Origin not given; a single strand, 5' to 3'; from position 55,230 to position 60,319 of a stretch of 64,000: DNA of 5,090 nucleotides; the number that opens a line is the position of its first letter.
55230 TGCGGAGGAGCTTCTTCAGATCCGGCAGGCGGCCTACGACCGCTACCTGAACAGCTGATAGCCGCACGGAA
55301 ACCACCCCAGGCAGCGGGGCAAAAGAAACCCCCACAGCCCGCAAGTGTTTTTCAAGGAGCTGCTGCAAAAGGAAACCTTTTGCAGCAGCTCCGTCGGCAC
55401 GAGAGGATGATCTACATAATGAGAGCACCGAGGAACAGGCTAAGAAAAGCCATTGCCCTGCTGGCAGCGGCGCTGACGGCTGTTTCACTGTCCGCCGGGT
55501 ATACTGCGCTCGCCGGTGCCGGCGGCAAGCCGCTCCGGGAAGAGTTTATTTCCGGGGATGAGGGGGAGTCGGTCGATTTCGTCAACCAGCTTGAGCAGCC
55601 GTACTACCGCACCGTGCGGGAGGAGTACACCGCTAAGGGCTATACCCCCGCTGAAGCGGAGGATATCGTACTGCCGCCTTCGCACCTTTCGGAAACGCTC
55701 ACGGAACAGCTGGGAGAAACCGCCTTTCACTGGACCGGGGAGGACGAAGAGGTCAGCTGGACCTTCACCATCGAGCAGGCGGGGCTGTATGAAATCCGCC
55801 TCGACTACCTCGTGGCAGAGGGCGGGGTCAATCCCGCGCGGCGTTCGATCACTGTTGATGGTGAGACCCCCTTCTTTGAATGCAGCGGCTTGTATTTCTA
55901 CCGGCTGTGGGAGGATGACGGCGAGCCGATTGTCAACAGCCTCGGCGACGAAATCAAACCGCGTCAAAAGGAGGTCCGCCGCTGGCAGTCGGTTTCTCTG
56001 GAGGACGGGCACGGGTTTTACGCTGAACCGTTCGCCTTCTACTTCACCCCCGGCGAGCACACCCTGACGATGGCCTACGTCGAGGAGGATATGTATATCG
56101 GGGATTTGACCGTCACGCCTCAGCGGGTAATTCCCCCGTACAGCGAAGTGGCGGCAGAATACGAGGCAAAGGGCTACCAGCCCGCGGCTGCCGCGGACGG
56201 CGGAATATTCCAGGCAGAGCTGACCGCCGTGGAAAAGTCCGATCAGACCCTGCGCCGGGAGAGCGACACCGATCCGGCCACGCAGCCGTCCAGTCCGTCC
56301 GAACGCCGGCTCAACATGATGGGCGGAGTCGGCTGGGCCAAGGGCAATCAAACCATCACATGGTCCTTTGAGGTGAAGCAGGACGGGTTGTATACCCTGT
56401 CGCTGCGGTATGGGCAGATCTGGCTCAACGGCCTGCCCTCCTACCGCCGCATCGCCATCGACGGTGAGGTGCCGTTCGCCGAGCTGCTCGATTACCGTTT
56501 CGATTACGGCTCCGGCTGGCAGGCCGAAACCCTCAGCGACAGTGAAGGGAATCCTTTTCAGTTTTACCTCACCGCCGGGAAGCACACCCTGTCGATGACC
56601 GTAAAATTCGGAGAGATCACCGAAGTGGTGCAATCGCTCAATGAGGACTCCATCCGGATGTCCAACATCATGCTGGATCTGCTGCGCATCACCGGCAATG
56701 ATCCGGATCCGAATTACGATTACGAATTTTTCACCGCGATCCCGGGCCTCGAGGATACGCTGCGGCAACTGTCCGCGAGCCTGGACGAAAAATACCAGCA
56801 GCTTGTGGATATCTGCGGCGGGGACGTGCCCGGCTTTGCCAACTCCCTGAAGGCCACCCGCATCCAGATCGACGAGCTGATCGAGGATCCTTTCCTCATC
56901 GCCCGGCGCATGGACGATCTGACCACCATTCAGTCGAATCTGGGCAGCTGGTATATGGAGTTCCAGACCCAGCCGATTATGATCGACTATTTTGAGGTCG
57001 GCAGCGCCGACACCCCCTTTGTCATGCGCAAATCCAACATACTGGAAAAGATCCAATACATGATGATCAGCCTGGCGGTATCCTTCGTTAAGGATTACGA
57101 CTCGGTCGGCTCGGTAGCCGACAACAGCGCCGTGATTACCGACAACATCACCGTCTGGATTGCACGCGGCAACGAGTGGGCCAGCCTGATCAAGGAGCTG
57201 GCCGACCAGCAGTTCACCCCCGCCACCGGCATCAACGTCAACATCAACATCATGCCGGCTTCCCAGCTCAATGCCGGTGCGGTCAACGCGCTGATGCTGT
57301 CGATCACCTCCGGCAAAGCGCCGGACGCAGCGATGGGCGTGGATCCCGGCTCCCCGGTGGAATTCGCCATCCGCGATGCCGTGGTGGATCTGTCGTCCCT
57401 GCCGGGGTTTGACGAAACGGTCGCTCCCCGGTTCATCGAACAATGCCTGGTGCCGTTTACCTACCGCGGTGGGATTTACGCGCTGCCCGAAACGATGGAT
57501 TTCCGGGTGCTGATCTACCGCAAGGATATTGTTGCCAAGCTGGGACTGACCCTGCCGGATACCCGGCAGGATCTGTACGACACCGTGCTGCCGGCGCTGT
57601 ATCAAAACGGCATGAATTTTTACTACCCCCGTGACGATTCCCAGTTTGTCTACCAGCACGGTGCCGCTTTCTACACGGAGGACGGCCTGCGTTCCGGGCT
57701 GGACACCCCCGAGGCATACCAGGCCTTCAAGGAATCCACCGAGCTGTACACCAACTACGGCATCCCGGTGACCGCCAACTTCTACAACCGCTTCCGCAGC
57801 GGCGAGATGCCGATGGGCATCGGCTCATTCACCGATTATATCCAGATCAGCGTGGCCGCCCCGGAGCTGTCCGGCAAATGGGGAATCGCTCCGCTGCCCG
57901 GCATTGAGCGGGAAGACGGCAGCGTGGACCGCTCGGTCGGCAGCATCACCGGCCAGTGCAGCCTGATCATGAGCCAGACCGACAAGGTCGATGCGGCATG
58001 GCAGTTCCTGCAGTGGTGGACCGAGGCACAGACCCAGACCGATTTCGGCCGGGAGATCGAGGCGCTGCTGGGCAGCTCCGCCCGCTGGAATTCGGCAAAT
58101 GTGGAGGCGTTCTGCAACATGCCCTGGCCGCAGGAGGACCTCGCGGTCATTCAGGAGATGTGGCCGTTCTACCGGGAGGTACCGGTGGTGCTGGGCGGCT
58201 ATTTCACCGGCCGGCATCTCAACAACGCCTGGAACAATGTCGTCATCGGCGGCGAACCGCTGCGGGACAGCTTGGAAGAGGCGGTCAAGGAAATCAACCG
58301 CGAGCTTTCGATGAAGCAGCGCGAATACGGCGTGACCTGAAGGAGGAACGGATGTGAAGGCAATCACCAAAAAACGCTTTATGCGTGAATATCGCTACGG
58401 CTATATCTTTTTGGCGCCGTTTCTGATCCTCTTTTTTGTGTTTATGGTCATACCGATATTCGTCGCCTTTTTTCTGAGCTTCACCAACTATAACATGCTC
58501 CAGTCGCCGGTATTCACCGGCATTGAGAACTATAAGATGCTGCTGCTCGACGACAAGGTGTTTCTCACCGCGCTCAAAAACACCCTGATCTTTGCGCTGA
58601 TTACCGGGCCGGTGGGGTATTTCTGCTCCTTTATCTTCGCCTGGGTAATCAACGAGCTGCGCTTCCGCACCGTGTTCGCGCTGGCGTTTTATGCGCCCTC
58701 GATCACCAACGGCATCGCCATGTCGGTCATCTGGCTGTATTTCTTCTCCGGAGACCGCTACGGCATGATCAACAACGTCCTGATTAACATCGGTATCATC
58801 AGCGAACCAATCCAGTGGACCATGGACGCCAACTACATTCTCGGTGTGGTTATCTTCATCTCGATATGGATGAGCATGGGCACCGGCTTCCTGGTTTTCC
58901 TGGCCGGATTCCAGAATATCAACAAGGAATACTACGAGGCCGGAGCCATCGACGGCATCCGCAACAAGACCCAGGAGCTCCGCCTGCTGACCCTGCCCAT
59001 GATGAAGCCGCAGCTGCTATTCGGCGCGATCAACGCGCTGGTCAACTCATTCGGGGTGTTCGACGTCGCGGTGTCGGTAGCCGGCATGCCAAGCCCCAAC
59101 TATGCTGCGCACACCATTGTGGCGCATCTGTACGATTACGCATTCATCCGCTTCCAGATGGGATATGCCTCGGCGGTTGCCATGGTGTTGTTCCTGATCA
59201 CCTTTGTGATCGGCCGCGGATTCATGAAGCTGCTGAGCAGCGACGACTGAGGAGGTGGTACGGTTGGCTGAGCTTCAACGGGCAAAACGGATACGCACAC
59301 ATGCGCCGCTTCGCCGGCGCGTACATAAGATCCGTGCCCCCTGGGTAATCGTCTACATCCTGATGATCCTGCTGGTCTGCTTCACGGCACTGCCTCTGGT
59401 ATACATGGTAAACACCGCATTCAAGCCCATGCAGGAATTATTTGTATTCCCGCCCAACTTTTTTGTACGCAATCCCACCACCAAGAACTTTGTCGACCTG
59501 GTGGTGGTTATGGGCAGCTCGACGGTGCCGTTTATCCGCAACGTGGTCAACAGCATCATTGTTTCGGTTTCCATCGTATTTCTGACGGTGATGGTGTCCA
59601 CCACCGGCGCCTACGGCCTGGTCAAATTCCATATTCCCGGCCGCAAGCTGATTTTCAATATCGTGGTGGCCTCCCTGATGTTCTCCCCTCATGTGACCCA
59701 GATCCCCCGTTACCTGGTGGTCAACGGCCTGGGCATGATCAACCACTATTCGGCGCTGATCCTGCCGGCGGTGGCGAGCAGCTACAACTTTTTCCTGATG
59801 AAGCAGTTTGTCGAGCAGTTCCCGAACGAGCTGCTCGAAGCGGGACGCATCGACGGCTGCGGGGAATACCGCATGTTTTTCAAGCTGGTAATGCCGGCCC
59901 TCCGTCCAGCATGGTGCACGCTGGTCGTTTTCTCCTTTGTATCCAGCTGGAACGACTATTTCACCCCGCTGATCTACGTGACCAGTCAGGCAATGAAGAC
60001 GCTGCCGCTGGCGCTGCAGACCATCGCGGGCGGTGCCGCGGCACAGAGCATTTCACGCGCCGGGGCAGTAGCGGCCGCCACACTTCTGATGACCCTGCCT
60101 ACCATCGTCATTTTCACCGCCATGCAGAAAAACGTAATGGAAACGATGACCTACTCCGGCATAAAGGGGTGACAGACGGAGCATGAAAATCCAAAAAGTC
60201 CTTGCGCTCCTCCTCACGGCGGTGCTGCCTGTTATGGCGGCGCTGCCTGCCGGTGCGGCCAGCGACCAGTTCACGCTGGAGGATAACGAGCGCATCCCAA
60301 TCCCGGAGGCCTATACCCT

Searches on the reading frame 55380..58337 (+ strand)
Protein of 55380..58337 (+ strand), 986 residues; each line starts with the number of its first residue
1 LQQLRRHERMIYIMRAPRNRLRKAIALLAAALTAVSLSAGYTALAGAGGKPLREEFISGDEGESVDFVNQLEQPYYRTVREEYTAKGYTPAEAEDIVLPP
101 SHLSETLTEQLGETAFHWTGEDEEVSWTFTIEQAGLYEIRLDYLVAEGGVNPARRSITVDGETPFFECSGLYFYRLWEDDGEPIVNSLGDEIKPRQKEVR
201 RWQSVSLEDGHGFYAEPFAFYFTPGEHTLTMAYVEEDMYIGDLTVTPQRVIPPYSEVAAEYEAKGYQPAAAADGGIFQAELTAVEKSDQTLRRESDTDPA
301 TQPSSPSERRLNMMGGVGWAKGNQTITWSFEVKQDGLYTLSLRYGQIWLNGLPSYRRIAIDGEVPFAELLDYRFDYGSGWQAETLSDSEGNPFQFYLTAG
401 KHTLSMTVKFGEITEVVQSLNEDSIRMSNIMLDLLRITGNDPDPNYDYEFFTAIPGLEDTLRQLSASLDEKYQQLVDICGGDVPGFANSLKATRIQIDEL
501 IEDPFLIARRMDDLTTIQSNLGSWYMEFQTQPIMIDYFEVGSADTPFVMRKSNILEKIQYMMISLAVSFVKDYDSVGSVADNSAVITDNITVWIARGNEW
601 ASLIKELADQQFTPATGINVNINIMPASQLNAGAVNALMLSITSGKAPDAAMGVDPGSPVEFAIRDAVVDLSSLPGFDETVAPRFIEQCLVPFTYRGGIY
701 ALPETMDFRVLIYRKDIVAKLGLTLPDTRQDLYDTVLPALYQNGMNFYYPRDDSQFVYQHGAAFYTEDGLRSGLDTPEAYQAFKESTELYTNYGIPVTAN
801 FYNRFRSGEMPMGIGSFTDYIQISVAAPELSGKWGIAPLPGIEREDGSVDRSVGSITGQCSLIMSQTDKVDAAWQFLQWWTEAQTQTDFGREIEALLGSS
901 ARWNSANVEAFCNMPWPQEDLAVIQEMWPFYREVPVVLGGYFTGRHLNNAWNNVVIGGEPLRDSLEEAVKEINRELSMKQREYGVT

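Call 20: search_protein_families(library=pfam, proteins=[window:55380-58337:+], max_evalue=0.001)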
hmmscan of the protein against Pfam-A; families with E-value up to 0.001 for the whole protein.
window:55380-58337:+ (986 aa): 3 families
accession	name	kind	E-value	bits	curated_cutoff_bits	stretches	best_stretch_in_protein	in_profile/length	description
PF01547.30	SBP_bac_1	-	1.4e-22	81.6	26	1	603-886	9-306/307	Bacterial extracellular solute-binding protein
PF13416.11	SBP_bac_8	-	3e-19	70.3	27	1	610-889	4-252/279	Bacterial extracellular solute-binding protein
PF25275.1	Golvesin_C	-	0.00053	20.5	31.6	0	320-345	37-62/132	Golvesin C-terminal domain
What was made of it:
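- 55407..58340 (+): Right module, giant solute-binding protein (977 aa). Layout: N-terminal membrane helix, two beta-sandwich domains, a helical stalk, then a MalE-like oligosaccharide-binding domain. Pfam SBP_bac_1 at residues 603-886 (call 20).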

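Call 55: search_protein_families(library=ncbifam, proteins=[window:55407-58337:+], max_evalue=0.001)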
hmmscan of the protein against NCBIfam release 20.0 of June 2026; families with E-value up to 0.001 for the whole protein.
window:55407-58337:+ (977 aa): 0 families

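Call 57: find_homologous_proteins(query=window:55407-58337:+, max_evalue=1e-20)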
Query window:55407-58337:+ (977 aa): 209 proteins with E <= 1e-20 among 8000 candidates; the best 120 are listed.
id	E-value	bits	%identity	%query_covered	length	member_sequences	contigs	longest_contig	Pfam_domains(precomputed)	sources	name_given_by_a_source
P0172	0.0e+0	2252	100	100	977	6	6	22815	PF13416.12,PF01547.31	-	-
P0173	0.0e+0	1276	58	99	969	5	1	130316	PF13416.12,PF01547.31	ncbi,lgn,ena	-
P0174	0.0e+0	1254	58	99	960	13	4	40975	PF13416.12,PF01547.31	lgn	-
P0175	0.0e+0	1187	53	98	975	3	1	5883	PF13416.12,PF01547.31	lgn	-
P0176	0.0e+0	1148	51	99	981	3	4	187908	PF13416.12,PF01547.31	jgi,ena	-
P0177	0.0e+0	1145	51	99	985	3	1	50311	PF13416.12,PF01547.31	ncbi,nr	ncbi:MAG TPA: extracellular solute-binding protein [Clostridiales bacterium]|nr:extracellular solute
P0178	0.0e+0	1144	50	98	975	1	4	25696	PF13416.12,PF01547.31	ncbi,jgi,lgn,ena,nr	ncbi:MAG TPA: extracellular solute-binding protein [Clostridiales bacterium]|nr:extracellular solute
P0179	0.0e+0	1141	51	99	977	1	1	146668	PF13416.12,PF01547.31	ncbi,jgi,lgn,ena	-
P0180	0.0e+0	1141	52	98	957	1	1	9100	PF01547.31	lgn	-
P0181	0.0e+0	1123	51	100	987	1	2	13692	PF13416.12,PF01547.31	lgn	-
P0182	0.0e+0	1119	50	99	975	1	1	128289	PF13416.12,PF01547.31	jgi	-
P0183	0.0e+0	1117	51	99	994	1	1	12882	PF01547.31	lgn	-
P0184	0.0e+0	1097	53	89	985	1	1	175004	PF13416.12,PF01547.31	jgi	-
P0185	0.0e+0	1087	49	100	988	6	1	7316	PF13416.12,PF01547.31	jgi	jgi:ABC-type glycerol-3-phosphate transport system substrate-binding protein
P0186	0.0e+0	1084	50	99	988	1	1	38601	PF13416.12,PF01547.31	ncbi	-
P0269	8.6e-193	661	39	89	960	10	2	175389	PF13416.12,PF01547.31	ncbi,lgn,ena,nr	ncbi:MAG TPA: extracellular solute-binding protein [Dictyoglomaceae bacterium]|nr:extracellular solu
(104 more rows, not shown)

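Call 60: find_encoding_contigs(protein=P0269, flank=10000, max_places=1)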
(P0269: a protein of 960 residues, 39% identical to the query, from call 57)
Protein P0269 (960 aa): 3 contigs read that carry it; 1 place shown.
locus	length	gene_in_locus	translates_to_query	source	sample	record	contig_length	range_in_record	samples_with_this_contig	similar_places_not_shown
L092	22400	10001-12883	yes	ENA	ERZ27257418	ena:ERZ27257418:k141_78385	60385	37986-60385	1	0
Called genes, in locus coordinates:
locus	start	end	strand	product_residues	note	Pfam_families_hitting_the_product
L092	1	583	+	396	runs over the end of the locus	PF01547:SBP_bac_1, PF13416:SBP_bac_8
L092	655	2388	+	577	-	PF16237:DUF4896, PF16296:TM_PBP2_N, PF00528:BPD_transp_1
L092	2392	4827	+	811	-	PF00528:BPD_transp_1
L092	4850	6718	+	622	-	PF07745:Glyco_hydro_53, PF07532:Big_4, PF02018:CBM_4_9 (weak)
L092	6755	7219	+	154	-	PF02142:MGS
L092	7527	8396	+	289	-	PF02311:AraC_binding, PF07883:Cupin_2, PF00165:HTH_AraC (weak), PF12833:HTH_18, PF00165:HTH_AraC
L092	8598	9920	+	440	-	PF01547:SBP_bac_1, PF13416:SBP_bac_8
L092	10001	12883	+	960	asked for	PF01547:SBP_bac_1, PF13416:SBP_bac_8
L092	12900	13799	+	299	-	PF00528:BPD_transp_1 (faint)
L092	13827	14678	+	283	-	PF00528:BPD_transp_1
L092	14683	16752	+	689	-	PF01436:NHL (faint), PF06739:SBBP (faint), PF04893:Yip1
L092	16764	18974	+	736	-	PF18952:DUF5696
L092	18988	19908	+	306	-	PF00528:BPD_transp_1 (weak)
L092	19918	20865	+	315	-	PF00528:BPD_transp_1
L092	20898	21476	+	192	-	-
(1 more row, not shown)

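Call 73: predict_structure(alignment_id=A3)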
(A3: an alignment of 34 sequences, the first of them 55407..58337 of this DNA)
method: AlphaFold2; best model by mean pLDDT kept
length: 977 residues; sequences in the alignment: 34
mean_pLDDT: 87.8   pTM: 0.81
mean pLDDT of the five models: 87.8, 86.7, 85.0, 84.1, 82.4
residues with pLDDT >= 90: 591; 70-90: 322; 50-70: 25; < 50: 39
segments of 3 or more residues with pLDDT < 50: 1-8, 31-61
pLDDT, mean of each block of 10 residues (from residue 1): 43 74 70 39 38 30 78 93 94 86 92 91 96 91 91 91 93 87 88 94 92 96 92 96 95 93 75 91 89 88 92 94 92 92 92 95 93 91 93 96 90 89 87 84 89 93 92 81 93 91 87 87 93 82 87 86 71 78 89 90 92 84 69 86 92 91 96 96 94 96 93 92 94 91 92 92 94 94 88 89 95 86 90 93 94 95 97 95 85 93 88 95 92 91 93 95 94 84
secondary structure, 60 per line:
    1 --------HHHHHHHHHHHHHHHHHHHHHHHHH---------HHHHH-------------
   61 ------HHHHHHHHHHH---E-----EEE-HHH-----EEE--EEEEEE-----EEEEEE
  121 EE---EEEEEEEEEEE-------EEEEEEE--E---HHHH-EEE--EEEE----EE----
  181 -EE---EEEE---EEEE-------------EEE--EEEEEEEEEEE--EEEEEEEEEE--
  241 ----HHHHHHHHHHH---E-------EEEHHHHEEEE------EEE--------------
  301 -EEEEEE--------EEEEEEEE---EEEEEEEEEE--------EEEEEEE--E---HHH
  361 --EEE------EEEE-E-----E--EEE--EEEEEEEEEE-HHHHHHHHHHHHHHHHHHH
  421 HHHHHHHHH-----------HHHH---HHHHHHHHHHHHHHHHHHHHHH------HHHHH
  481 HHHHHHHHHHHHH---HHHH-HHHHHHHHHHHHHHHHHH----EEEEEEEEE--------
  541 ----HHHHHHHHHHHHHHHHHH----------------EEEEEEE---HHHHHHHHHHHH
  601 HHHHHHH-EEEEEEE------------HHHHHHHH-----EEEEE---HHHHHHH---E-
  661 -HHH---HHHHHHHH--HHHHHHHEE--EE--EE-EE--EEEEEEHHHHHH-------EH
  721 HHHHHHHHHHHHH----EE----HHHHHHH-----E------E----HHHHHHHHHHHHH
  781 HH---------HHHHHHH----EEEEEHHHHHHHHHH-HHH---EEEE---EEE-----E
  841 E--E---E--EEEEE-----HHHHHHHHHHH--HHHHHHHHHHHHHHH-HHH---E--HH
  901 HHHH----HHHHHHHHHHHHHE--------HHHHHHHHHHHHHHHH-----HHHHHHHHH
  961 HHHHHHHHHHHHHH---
elements in order (helices of 4 or more, strands of 3 or more residues): H9-33 H43-47 H67-77 E87-89 E99-101 E104-109 E115-122 E126-136 E144-150 H157-160 E162-164 E167-170 E187-190 E194-197 E211-213 E216-226 E229-238 H245-255 E267-269 H270-273 E274-277 E284-286 E302-307 E316-323 E327-336 E345-351 E363-365 E372-375 E386-388 E391-400 H402-429 H441-444 H448-469 H476-493 H497-500 H502-519 E524-532 H545-562 E579-585 H589-607 E609-615 H628-635 E641-645 H649-655 H668-675 H678-684 E700-705 H706-711 H720-733 H744-750 H768-782 H792-798 E803-807 H808-817 E825-828 E832-834 E851-855 H861-871 H874-888 H899-904 H909-921 H931-946 H952-974
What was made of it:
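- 55407..58340 (+): AF2 model pLDDT 88 (call 73).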

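Call 75: fold_search(model_id=the predicted structure, library=pdb)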
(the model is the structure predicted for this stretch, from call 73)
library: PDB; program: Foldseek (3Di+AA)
matches with E <= 10: 1577; with E <= 0.001: 1049
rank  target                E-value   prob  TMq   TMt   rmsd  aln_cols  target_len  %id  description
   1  5ci5_B                2.8e-21  1.00  0.31  0.69   5.4       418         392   20  Crystal Structure of an ABC transporter Solute Binding Protein from Thermotoga Lettingae TMO (Tlet_1705, TARGET EFI-51 (released 2015-07-22)
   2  5ci5_A                8.7e-20  1.00  0.31  0.69   5.3       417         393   20  Crystal Structure of an ABC transporter Solute Binding Protein from Thermotoga Lettingae TMO (Tlet_1705, TARGET EFI-51 (released 2015-07-22)
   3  5ysf_A                5.3e-19  1.00  0.33  0.77   4.6       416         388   20  Crystal structure of beta-1,2-glucooligosaccharide binding protein in complex with sophoropentaose (released 2018-05-02)
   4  3uor_A                6.2e-19  1.00  0.35  0.80   4.1       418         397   17  The structure of the sugar-binding protein MalE from the phytopathogen Xanthomonas citri (released 2011-12-14)
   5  9xf5_A                8.6e-19  1.00  0.31  0.72   5.0       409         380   19  Cycloisomaltooligosaccharide binding protein in complex with cycloisomaltooctaose (released 2026-03-25)
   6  3k01                  1.0e-18  1.00  0.35  0.81   3.6       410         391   18  Crystal structures of the GacH receptor of Streptomyces glaucescens GLA.O in the unliganded form and in complex with aca (released 2010-02-16)
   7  5f7v_A                1.6e-18  1.00  0.32  0.73   4.8       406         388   18  ABC substrate-binding protein Lmo0181 from Listeria monocytogenes in complex with cycloalternan (released 2016-09-07)
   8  3jzj_A                3.4e-18  1.00  0.32  0.72   4.9       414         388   16  Crystal structures of the GacH receptor of Streptomyces glaucescens GLA.O in the unliganded form and in complex with a (released 2010-02-16)
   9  3uor_B                5.2e-18  1.00  0.34  0.78   3.8       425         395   16  The structure of the sugar-binding protein MalE from the phytopathogen Xanthomonas citri (released 2011-12-14)
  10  2fnc_A                6.1e-18  1.00  0.31  0.72   4.7       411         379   18  Thermotoga maritima maltotriose binding protein bound with maltotriose. (released 2007-01-16)
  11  6dtu_A                8.9e-18  1.00  0.30  0.70   5.2       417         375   18  Maltotetraose bound T. maritima MalE1 (released 2018-09-19)
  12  5ysd_B                1.0e-17  1.00  0.33  0.75   4.9       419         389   20  Crystal structure of beta-1,2-glucooligosaccharide binding protein in complex with sophorotriose (released 2018-05-02)
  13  5ysb_A                1.1e-17  1.00  0.34  0.82   3.2       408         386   20  Crystal structure of beta-1,2-glucooligosaccharide binding protein in ligand-free form (released 2018-05-02)
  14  5tu0_A                1.1e-17  1.00  0.33  0.77   4.3       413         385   17  1.9 Angstrom Resolution Crystal Structure of Maltose-Binding Periplasmic Protein MalE from Listeria monocytogenes in C (released 2016-11-16)
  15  2gha_A                1.1e-17  1.00  0.30  0.69   5.5       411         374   19  Thermotoga maritima maltotriose binding protein bound with maltotriose (released 2007-02-06)
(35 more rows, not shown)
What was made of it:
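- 55407..58340 (+): Foldseek best matches are oligosaccharide SBPs (call 75).
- On CUT1-type ABC importer (type I; MalFGK2-E / UgpAEC-B like): Giant SBP with a MalE-like domain (calls 20, 73, 75).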

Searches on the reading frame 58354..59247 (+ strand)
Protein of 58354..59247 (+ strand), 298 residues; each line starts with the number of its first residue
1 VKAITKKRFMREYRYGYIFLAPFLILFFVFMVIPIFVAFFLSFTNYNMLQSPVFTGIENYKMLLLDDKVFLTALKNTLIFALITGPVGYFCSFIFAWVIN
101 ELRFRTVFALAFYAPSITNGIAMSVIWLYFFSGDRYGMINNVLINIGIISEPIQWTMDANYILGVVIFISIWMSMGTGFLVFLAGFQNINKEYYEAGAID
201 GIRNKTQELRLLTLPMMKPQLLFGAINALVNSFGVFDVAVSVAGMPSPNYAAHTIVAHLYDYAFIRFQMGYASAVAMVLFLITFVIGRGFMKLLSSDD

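Call 15: search_protein_families(library=pfam, proteins=[window:58354-59247:+], max_evalue=0.01)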
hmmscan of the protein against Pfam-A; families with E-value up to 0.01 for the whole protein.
window:58354-59247:+ (298 aa): 1 family
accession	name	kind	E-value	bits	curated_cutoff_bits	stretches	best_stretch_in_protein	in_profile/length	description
PF00528.27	BPD_transp_1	-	1.6e-06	28.4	26.4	1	90-285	43-170/184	Binding-protein-dependent transport system inner membrane component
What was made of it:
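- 58354..59250 (+): Right module, permease 1 (298 aa). Pfam BPD_transp_1 (call 15).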

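Call 55: search_protein_families(library=ncbifam, proteins=[window:58354-59247:+], max_evalue=0.001)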
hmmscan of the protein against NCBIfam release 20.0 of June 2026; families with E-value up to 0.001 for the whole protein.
window:58354-59247:+ (298 aa): 6 families
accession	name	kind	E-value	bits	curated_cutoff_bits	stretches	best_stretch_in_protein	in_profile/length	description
NF007852.0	PRK10561.1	equivalog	1.2e-20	74.5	335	1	11-285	9-279/295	sn-glycerol-3-phosphate ABC transporter permease UgpA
NF040931.1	ABC_arch_GlcT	equivalog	5.5e-20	72.1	360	1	25-286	6-263/278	glucose ABC transporter permease GlcT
TIGR01581.1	Mo_ABC_porter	hypoth_equivalog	1.4e-08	34.5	210.3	1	69-285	18-221/225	ABC transporter permease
NF008232.0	PRK10999.1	equivalog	2.5e-06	26.5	392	1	53-283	263-504/520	maltose ABC transporter permease MalF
TIGR02141.1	modB_ABC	equivalog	8.7e-05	22.2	182.6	1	167-285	84-197/208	molybdate ABC transporter permease subunit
TIGR00969.1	3a0106s02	subfamily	0.00047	19.7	240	1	4-286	4-262/272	sulfate ABC transporter permease subunit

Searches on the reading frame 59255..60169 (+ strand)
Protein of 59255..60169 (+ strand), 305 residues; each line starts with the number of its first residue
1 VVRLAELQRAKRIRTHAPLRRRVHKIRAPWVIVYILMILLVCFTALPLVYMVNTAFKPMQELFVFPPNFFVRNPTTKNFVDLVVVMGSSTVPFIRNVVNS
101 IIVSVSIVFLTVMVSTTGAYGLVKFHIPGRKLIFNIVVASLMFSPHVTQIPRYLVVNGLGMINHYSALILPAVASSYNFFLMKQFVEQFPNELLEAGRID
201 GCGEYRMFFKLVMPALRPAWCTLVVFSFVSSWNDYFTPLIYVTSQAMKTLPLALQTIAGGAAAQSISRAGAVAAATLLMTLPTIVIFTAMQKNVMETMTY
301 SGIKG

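Call 15: search_protein_families(library=pfam, proteins=[window:59255-60169:+], max_evalue=0.01)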
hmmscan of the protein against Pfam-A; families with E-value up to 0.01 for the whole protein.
window:59255-60169:+ (305 aa): 1 family
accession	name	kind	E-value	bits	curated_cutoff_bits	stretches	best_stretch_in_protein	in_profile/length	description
PF00528.27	BPD_transp_1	-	1.4e-12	48.2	26.4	1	113-293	43-177/184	Binding-protein-dependent transport system inner membrane component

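Call 55: search_protein_families(library=ncbifam, proteins=[window:59255-60169:+], max_evalue=0.001)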
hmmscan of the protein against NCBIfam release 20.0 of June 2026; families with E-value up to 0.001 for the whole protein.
window:59255-60169:+ (305 aa): 8 families
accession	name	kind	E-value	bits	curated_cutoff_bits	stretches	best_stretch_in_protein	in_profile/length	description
NF008210.0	PRK10973.1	equivalog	5.6e-37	127.9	297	1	33-297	12-275/281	sn-glycerol-3-phosphate ABC transporter permease UgpE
NF040932.1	ABC_arch_GlcU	equivalog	2.6e-26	92.9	340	1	31-294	3-260/272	glucose ABC transporter permease GlcU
NF008231.0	PRK10998.1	equivalog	8.5e-13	48.5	261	1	88-305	76-296/296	maltose ABC transporter permease MalG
NF007047.0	PRK09500.1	equivalog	2.1e-07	30.8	326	1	92-290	55-251/257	spermidine/putrescine ABC transporter permease PotC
NF007852.0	PRK10561.1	equivalog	5.6e-06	26.4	335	1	75-292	74-285/295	sn-glycerol-3-phosphate ABC transporter permease UgpA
TIGR01581.1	Mo_ABC_porter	hypoth_equivalog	7.9e-06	25.5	210.3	1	97-284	23-221/225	ABC transporter permease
TIGR02139.1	permease_CysT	equivalog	0.00018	21.2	246.1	0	95-293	50-261/265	sulfate ABC transporter permease subunit CysT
NF008232.0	PRK10999.1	equivalog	0.00081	18.2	392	1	177-236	389-448/520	maltose ABC transporter permease MalF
